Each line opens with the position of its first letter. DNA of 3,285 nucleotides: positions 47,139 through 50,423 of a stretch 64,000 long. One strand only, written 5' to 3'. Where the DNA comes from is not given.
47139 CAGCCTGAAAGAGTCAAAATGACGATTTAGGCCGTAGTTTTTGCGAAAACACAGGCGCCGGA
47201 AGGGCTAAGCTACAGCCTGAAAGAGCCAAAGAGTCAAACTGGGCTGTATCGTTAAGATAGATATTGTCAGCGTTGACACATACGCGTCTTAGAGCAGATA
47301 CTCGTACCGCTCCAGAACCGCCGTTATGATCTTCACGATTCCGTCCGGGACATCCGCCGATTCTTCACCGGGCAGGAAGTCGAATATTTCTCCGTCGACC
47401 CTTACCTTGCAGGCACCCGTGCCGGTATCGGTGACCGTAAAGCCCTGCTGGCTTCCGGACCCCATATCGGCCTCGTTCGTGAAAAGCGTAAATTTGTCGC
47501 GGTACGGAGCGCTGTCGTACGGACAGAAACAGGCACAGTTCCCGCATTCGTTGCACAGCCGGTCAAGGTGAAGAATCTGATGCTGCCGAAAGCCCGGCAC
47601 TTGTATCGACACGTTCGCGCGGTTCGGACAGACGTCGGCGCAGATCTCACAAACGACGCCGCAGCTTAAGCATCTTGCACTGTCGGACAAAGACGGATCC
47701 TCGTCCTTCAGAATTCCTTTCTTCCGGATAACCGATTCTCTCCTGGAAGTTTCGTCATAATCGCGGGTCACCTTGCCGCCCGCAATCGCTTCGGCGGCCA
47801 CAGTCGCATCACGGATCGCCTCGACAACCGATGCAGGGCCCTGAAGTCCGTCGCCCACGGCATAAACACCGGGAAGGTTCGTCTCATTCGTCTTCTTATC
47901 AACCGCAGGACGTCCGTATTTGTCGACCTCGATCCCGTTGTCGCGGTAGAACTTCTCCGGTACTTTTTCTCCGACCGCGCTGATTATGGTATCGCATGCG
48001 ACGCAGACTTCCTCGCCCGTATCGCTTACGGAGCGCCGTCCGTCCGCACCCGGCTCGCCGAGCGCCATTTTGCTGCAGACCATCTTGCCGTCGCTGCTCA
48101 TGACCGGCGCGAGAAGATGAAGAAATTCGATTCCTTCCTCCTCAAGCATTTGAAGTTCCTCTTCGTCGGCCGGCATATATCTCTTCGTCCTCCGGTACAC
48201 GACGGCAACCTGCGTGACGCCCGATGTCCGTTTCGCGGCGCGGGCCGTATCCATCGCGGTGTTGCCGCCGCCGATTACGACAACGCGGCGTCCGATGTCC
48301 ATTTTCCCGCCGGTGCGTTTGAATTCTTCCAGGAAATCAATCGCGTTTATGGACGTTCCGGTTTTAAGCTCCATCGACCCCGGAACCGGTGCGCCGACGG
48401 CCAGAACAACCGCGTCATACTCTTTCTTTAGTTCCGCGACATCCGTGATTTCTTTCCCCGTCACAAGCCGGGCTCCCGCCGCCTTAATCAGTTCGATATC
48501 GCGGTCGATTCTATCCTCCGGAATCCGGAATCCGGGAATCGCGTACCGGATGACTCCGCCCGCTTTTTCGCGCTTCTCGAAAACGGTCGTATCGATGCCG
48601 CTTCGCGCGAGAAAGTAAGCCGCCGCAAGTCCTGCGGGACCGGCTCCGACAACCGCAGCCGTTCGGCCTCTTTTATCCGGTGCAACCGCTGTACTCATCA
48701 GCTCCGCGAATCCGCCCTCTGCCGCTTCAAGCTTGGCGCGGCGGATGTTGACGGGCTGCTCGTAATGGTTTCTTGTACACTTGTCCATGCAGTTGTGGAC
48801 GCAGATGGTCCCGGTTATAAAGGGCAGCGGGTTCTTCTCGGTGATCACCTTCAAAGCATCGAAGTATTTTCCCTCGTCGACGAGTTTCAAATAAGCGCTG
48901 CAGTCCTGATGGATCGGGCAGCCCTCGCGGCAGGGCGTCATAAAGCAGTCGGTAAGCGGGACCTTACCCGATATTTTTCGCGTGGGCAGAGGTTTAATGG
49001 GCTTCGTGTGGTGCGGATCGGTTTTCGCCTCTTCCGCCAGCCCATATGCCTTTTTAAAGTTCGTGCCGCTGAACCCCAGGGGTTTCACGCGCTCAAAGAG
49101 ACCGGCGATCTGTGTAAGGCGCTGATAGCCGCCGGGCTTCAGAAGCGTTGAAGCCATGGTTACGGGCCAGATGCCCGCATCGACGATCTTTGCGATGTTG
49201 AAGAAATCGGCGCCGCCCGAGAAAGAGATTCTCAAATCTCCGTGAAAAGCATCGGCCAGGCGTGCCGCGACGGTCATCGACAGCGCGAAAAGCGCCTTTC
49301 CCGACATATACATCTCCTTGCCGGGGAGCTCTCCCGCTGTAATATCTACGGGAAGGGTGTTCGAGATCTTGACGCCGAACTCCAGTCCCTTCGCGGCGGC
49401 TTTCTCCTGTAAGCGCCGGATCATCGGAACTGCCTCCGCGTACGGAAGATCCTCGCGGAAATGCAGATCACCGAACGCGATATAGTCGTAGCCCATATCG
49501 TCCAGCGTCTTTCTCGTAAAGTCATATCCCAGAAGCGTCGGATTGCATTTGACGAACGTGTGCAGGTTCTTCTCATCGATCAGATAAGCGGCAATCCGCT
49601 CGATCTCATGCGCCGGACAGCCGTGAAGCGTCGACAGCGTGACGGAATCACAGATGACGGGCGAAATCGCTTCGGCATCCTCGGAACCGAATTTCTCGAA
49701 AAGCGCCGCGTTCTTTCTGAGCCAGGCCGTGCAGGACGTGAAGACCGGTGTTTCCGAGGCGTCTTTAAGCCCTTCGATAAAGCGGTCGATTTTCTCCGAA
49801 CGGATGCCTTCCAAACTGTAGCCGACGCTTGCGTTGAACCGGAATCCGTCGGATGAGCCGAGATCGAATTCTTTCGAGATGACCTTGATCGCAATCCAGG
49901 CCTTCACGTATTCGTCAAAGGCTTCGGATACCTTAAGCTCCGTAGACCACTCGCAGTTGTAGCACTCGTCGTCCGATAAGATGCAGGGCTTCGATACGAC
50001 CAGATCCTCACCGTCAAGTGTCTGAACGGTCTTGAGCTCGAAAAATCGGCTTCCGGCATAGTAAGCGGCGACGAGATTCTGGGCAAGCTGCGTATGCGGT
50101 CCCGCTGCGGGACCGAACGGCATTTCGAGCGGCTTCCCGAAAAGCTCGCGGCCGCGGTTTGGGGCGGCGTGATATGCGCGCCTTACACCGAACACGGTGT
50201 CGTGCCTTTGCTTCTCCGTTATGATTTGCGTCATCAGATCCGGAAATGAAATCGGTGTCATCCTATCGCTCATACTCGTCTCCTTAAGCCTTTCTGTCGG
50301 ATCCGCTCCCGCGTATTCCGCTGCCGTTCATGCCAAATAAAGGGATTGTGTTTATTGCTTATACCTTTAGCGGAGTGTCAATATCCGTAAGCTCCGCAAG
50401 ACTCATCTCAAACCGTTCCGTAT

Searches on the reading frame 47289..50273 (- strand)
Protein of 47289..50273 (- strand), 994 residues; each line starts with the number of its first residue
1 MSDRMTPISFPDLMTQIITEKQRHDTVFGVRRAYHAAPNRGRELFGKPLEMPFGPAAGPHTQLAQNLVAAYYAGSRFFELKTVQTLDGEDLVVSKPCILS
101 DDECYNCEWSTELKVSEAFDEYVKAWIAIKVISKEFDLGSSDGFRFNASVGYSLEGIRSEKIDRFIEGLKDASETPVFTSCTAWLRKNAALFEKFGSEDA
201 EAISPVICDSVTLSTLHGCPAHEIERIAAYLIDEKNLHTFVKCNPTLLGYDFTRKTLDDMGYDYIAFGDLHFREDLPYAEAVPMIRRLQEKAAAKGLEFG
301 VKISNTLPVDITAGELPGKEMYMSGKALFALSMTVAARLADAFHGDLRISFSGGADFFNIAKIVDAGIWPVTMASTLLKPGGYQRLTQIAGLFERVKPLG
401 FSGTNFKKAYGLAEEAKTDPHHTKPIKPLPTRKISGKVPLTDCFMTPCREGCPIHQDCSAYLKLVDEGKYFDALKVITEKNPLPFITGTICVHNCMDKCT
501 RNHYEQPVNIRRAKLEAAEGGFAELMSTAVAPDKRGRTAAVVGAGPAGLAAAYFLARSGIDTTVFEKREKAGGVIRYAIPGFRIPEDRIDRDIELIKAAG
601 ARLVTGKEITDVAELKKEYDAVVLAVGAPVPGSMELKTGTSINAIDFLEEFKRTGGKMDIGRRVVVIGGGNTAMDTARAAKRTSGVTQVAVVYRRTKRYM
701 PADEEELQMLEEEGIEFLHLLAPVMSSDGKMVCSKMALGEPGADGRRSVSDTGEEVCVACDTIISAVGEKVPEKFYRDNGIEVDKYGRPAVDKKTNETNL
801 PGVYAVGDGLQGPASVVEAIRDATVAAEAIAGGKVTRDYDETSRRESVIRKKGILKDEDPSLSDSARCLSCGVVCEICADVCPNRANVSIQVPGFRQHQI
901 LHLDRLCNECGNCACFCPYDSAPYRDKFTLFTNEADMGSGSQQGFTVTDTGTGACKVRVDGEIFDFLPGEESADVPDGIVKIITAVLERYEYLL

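Call 48: search_protein_families(library=pfam, proteins=[window:47289-50273:-], max_evalue=0.00001)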
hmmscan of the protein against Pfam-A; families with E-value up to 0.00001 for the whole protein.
window:47289-50273:- (994 aa): 8 families
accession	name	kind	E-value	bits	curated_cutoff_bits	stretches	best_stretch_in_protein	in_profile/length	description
PF07992.20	Pyr_redox_2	-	2.7e-30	106.3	26.1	1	540-823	4-291/291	Pyridine nucleotide-disulphide oxidoreductase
PF13738.12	Pyr_redox_3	-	1.1e-14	54.9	30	1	661-807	164-305/305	Pyridine nucleotide-disulphide oxidoreductase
PF14691.11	Fer4_20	-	5.6e-14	52.3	25.8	1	442-512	26-99/113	Dihydroprymidine dehydrogenase domain II, 4Fe-4S cluster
PF13450.12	NAD_binding_8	-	9.7e-11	42.2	21.9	1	541-576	1-36/68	NAD(P)-binding Rossmann-like domain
PF00890.30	FAD_binding_2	-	8.5e-10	38.8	20.4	1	540-588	3-51/414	FAD binding domain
PF00070.33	Pyr_redox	-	7.8e-09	36.4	22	0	539-570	2-33/82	Pyridine nucleotide-disulphide oxidoreductase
PF01266.30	DAO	-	5.2e-08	33.2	27.9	1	540-572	3-35/353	FAD dependent oxidoreductase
PF01494.25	FAD_binding_3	-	1.1e-06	28.5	22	1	539-571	4-36/349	FAD binding domain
